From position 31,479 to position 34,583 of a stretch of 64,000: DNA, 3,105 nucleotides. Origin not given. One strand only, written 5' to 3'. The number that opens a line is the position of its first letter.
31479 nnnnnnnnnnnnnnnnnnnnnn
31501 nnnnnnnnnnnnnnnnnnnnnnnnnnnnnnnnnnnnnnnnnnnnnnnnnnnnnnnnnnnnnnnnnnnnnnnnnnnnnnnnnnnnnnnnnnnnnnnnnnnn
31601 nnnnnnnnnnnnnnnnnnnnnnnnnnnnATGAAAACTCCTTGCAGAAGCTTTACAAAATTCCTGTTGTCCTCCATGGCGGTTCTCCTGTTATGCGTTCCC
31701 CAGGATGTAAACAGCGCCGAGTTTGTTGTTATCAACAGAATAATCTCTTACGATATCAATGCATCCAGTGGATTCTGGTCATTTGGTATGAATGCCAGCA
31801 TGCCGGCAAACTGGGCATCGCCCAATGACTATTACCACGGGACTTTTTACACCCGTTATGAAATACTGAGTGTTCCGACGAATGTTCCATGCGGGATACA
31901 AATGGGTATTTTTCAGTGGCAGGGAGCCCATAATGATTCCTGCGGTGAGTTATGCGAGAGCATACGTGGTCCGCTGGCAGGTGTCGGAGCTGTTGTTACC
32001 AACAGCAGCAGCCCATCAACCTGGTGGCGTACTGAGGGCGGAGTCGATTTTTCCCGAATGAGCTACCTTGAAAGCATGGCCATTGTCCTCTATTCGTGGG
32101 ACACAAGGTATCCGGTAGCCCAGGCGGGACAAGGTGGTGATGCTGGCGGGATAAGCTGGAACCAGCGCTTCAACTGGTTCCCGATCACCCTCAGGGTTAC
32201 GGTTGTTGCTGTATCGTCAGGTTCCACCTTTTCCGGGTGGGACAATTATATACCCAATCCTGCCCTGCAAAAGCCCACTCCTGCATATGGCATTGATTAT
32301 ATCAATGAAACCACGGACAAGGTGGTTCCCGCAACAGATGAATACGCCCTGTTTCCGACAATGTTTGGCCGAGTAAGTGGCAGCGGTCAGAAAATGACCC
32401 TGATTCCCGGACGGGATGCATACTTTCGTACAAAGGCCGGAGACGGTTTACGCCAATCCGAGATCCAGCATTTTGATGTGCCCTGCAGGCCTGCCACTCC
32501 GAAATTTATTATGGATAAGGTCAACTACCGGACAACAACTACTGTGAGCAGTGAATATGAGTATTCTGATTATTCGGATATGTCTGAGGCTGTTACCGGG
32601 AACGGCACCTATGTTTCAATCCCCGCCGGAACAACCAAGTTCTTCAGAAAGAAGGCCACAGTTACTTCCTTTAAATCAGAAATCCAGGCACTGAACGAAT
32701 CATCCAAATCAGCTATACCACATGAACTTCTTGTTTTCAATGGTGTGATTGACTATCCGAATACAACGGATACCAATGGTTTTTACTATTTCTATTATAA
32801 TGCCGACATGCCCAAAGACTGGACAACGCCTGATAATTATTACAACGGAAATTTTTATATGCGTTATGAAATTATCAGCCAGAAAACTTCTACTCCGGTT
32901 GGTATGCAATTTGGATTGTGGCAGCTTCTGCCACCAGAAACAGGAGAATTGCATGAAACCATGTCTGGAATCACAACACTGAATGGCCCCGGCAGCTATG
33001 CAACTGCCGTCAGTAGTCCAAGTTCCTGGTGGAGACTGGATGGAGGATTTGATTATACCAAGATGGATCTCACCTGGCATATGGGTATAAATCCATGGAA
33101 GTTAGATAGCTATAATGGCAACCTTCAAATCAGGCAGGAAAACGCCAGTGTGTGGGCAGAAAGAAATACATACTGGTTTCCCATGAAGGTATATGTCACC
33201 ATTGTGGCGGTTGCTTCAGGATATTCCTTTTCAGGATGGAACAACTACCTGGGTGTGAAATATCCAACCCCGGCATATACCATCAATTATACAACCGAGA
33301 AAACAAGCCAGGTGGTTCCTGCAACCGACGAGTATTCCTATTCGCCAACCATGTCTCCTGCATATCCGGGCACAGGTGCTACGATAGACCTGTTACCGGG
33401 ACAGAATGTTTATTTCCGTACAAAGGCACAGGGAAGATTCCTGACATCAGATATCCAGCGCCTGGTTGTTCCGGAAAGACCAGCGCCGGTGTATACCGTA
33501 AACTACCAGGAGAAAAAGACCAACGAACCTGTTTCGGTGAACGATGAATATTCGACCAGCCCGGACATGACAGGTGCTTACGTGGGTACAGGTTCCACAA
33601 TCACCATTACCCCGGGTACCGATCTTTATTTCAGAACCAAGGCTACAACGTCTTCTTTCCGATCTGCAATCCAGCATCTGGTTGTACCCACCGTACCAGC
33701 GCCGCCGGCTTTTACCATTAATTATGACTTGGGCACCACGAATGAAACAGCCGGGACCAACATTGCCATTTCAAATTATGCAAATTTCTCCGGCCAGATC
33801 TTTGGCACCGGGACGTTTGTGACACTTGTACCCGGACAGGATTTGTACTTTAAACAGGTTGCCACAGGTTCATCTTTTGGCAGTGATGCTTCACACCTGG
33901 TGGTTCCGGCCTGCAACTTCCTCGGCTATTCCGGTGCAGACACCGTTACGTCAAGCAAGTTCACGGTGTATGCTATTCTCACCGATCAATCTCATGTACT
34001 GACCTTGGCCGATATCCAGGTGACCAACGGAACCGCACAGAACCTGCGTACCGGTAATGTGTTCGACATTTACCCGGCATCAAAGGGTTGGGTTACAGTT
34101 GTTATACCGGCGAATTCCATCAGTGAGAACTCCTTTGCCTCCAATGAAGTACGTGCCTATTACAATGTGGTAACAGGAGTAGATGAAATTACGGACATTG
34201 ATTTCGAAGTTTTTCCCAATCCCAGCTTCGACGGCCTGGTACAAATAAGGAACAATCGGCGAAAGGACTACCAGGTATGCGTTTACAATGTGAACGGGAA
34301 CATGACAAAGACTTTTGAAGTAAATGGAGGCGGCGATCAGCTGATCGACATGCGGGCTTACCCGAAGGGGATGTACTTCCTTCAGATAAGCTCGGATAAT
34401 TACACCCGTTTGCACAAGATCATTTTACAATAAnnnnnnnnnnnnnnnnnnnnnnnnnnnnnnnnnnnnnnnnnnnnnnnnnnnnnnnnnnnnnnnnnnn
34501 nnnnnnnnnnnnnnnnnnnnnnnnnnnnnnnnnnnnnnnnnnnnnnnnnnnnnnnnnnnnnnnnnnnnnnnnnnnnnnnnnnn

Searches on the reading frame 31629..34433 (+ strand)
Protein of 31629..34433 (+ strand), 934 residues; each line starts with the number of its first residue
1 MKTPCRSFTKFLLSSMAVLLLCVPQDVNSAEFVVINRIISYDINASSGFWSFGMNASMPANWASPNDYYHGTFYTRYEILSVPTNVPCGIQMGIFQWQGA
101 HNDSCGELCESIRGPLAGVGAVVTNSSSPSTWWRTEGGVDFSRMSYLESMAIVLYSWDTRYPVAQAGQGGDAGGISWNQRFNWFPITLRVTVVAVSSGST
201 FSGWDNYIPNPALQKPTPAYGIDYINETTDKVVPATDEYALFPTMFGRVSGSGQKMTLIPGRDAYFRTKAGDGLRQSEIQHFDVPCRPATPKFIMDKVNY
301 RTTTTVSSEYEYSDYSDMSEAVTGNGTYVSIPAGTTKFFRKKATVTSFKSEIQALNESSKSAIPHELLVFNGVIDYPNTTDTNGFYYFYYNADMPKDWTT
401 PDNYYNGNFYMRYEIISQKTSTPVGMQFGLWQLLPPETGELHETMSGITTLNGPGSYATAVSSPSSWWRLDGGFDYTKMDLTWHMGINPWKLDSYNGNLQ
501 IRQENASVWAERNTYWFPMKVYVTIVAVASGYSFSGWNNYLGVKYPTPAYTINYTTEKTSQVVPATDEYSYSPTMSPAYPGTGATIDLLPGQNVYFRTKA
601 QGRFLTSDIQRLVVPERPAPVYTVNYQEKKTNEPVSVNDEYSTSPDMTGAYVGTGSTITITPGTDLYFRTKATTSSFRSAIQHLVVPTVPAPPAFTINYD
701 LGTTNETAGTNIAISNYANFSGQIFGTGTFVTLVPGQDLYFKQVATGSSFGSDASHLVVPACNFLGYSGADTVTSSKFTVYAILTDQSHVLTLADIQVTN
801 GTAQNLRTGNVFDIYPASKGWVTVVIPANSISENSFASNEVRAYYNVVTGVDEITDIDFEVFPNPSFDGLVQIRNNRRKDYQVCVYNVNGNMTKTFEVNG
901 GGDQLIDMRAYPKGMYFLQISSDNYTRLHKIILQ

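Call 6: search_protein_families(library=pfam, proteins=[window:31629-34433:+], max_evalue=1)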
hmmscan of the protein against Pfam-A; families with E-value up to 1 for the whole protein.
window:31629-34433:+ (934 aa): 2 families
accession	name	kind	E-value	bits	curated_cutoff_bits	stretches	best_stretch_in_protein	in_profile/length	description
PF18962.6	Por_Secre_tail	-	3.3e-11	43.8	27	1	861-932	1-74/75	Secretion system C-terminal sorting domain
PF20900.3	PMT_C3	-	0.21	11.6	27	0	127-144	82-99/181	Pasteurella multocida toxin, C3 domain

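Call 7: search_protein_families(library=ncbifam, proteins=[window:31629-34433:+], max_evalue=1)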
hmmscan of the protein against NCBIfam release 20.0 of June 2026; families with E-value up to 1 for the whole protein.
window:31629-34433:+ (934 aa): 3 families
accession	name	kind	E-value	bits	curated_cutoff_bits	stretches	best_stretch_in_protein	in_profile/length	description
TIGR04183.1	Por_Secre_tail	domain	2.7e-11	43.3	23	1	861-934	1-72/72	T9SS type A sorting domain-containing protein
NF038113.1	T9SSA_dep_M36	equivalog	8.9e-07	27.4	885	1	848-934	782-869/869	T9SS-dependent M36 family metallopeptidase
NF052644.1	T9SS_DNase_Rie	equivalog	0.00046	19.6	260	1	826-932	150-249/251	T9SS-dependent surface endonuclease, AS87_RS02955 family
